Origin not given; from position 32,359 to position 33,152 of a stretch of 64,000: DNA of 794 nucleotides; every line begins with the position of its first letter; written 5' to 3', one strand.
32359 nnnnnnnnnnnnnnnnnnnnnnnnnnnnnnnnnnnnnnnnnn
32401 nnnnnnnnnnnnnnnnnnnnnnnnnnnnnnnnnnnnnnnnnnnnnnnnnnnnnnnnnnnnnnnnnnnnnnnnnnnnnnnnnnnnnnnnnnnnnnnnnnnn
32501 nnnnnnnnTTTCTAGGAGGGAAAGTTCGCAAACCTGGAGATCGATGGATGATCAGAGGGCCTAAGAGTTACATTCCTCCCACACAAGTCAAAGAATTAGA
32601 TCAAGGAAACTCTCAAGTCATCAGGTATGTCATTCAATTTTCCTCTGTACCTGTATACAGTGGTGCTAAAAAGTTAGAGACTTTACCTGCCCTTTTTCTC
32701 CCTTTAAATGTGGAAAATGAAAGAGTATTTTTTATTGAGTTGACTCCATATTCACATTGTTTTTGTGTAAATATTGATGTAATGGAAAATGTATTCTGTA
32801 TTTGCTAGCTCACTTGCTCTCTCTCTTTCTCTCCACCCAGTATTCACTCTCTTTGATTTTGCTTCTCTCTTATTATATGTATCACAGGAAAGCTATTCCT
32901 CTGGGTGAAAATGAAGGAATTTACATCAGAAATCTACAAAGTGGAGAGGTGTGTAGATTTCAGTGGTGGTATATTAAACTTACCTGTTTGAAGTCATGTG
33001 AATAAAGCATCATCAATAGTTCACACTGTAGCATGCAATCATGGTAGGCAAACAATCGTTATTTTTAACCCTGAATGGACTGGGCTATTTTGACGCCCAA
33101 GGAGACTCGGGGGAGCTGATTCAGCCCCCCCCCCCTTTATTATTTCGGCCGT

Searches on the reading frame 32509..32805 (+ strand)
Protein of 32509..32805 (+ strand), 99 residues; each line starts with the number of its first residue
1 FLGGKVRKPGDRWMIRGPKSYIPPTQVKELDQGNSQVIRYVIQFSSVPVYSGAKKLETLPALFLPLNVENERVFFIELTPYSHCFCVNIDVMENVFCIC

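Call 43: search_protein_families(library=pfam, proteins=[window:32509-32805:+], max_evalue=0.01)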
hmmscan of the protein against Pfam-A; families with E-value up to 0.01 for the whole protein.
window:32509-32805:+ (99 aa): 1 family
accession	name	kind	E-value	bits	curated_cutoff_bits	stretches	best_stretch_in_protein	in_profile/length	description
PF01505.23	Vault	-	1.5e-08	35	27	1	4-24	22-42/42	Major Vault Protein repeat domain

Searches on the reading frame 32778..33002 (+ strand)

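Call 43: search_protein_families(library=pfam, proteins=[window:32778-33002:+], max_evalue=0.01)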
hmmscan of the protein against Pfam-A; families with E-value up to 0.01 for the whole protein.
window:32778-33002:+ (75 aa): 1 family
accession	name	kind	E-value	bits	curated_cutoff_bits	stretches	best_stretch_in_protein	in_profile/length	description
PF17796.6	Vault_4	-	3.2e-06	27.7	22.9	1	39-59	1-21/63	Major Vault Protein repeat domain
